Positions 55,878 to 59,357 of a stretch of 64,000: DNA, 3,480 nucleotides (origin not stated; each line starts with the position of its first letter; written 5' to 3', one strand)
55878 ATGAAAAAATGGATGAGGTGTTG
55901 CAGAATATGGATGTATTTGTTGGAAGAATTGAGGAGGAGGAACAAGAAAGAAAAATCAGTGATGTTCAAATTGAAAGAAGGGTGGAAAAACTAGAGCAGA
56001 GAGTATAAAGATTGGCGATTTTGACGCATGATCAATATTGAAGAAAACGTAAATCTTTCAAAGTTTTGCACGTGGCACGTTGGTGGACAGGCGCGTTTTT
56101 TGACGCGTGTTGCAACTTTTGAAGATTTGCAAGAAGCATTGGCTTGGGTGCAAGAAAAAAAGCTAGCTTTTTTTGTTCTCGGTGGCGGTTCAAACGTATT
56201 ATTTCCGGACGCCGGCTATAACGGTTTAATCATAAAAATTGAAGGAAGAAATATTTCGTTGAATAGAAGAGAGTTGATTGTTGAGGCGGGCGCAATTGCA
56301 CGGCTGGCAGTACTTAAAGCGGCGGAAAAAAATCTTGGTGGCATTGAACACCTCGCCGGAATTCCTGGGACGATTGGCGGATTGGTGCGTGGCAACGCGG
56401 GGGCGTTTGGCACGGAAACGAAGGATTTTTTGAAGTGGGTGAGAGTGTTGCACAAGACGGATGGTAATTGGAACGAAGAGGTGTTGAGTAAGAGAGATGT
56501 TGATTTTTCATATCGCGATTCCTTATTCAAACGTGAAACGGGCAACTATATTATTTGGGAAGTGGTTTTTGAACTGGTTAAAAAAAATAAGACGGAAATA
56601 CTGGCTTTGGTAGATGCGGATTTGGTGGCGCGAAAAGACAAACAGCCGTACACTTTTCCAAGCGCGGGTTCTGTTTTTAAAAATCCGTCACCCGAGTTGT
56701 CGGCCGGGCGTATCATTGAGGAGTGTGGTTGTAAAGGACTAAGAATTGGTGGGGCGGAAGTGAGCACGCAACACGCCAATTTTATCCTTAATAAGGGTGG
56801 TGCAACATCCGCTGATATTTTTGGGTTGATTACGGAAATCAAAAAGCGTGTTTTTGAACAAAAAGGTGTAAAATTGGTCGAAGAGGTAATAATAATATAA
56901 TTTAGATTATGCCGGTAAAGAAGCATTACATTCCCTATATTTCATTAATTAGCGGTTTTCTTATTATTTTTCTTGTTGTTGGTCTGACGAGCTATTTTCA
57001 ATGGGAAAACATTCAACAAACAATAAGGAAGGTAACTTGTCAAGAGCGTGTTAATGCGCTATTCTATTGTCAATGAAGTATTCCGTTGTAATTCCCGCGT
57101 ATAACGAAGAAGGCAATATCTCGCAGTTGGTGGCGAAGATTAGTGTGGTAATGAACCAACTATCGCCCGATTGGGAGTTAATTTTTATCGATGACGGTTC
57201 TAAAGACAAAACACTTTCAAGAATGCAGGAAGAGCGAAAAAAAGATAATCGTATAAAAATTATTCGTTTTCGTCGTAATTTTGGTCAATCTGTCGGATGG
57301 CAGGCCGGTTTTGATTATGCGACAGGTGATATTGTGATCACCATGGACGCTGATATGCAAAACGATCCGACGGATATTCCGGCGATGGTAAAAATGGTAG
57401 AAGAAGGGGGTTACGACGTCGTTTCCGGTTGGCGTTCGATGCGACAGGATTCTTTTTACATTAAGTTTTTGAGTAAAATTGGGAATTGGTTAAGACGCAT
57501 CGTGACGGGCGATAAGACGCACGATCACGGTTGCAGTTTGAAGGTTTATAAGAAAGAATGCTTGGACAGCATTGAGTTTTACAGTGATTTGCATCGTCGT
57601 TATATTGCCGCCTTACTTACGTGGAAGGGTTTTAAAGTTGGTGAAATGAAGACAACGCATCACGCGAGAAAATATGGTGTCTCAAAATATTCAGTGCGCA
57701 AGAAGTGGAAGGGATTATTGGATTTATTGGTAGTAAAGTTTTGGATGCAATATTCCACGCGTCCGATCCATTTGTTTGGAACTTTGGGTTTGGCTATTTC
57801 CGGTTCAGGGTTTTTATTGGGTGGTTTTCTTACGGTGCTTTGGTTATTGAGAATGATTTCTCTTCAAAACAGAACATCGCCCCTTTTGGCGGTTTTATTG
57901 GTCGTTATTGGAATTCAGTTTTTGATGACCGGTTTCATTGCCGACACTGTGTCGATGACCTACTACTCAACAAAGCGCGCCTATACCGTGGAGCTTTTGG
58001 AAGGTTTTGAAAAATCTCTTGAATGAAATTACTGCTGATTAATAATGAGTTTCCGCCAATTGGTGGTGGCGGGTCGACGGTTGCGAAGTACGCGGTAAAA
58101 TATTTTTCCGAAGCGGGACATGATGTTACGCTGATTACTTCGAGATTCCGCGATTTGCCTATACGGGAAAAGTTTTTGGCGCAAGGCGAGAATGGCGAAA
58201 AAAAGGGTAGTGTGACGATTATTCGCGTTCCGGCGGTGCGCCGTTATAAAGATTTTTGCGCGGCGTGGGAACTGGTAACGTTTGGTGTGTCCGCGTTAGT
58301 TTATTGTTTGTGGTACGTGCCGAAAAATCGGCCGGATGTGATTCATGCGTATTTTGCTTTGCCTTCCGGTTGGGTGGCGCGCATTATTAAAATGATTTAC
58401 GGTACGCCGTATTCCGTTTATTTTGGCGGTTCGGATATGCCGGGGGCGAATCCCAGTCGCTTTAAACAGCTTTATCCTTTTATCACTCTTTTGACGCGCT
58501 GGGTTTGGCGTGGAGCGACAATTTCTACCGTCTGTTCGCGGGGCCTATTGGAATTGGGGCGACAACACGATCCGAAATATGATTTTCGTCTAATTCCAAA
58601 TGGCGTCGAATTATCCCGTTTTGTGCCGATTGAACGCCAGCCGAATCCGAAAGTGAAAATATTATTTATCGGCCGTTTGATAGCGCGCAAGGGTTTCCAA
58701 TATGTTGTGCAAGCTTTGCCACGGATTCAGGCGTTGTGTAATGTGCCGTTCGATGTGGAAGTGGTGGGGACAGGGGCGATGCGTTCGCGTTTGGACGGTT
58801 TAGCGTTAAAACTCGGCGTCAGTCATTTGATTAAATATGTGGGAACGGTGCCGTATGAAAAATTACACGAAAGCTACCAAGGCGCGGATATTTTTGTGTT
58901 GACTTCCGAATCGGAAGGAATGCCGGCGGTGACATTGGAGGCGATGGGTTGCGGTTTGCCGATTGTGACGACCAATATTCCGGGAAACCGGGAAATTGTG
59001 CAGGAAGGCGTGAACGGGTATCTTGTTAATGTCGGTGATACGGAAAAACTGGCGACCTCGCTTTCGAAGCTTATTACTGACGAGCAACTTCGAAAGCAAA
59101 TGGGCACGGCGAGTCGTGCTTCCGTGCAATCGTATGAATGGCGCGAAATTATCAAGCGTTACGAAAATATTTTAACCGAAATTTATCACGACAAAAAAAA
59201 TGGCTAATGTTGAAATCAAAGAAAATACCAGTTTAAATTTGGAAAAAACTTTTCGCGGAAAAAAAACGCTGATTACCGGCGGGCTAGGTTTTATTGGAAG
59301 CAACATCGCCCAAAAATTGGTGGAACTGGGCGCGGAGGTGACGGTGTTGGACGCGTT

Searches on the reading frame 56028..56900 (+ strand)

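Call 10: search_protein_families(library=pfam, max_evalue=0.001, proteins=[window:56028-56900:+])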
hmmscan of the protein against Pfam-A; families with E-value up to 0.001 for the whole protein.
window:56028-56900:+ (290 aa): 2 families
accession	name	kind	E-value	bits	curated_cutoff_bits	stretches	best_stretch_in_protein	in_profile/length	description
PF02873.21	MurB_C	-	1.2e-33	115.7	27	1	195-290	6-99/99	UDP-N-acetylenolpyruvoylglucosamine reductase, C-terminal domain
PF01565.28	FAD_binding_4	-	8.8e-18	64.8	26.4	1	26-147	5-134/139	FAD binding domain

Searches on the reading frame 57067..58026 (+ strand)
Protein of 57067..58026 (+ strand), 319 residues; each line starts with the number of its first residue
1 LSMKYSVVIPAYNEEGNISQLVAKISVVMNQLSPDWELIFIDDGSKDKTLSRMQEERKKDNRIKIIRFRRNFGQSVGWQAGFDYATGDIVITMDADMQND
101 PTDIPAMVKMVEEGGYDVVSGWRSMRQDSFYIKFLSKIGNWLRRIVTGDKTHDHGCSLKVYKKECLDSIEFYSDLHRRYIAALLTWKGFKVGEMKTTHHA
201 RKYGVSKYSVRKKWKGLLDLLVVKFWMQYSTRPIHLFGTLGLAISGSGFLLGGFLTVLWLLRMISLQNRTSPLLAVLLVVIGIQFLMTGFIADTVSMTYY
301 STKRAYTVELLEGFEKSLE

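Call 10: search_protein_families(library=pfam, max_evalue=0.001, proteins=[window:57067-58026:+])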
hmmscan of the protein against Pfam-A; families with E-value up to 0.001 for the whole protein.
window:57067-58026:+ (319 aa): 3 families
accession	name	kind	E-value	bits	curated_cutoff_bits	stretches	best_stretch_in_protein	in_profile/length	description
PF00535.33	Glycos_transf_2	-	1.4e-34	119.9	23.3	1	6-166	1-164/168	Glycosyl transferase family 2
PF13641.12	Glyco_tranf_2_3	-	8.7e-10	39.4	27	1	5-135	3-135/230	Glycosyltransferase like family 2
PF10111.15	Glyco_tranf_2_2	-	1e-08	35.4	27.3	1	6-111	1-106/276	Glycosyltransferase like family 2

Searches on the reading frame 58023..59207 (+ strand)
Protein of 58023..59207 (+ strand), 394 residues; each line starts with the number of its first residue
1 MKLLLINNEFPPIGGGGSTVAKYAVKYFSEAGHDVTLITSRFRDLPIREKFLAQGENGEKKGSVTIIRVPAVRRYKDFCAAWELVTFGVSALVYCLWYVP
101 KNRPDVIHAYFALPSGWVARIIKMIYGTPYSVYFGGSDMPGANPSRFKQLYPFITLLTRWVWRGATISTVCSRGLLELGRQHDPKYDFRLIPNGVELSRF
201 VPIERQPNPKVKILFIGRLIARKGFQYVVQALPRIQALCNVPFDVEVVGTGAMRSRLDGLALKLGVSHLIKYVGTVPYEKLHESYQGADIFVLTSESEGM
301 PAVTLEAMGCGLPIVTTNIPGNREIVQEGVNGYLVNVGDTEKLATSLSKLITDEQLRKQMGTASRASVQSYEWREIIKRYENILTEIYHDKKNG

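Call 10: search_protein_families(library=pfam, max_evalue=0.001, proteins=[window:58023-59207:+])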
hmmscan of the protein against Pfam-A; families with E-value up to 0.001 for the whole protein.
window:58023-59207:+ (394 aa): 7 families
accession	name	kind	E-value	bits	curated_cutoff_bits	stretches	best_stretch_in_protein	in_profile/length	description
PF00534.26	Glycos_transf_1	-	1.4e-40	139.1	26.4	1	205-365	10-170/172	Glycosyl transferases group 1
PF13692.12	Glyco_trans_1_4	-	8.7e-35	120.5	27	1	212-353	3-142/142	Glycosyl transferases group 1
PF13579.12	Glyco_trans_4_4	-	5.2e-15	56.6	29.7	1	15-194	1-158/158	Glycosyl transferase 4-like domain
PF13439.12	Glyco_transf_4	-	1e-13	52.1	28.5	1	15-199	2-170/170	Glycosyltransferase Family 4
PF13524.12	Glyco_trans_1_2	-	5.9e-08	33.2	25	1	260-375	27-137/144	Glycosyl transferase-like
PF20706.3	GT4-conflict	-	3.2e-07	30.1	26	1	204-375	189-380/385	Family 4 Glycosyltransferase in conflict systems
PF22772.2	WsaF_C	-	0.00041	20.6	27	1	213-346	3-131/133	WsaF, C-terminal domain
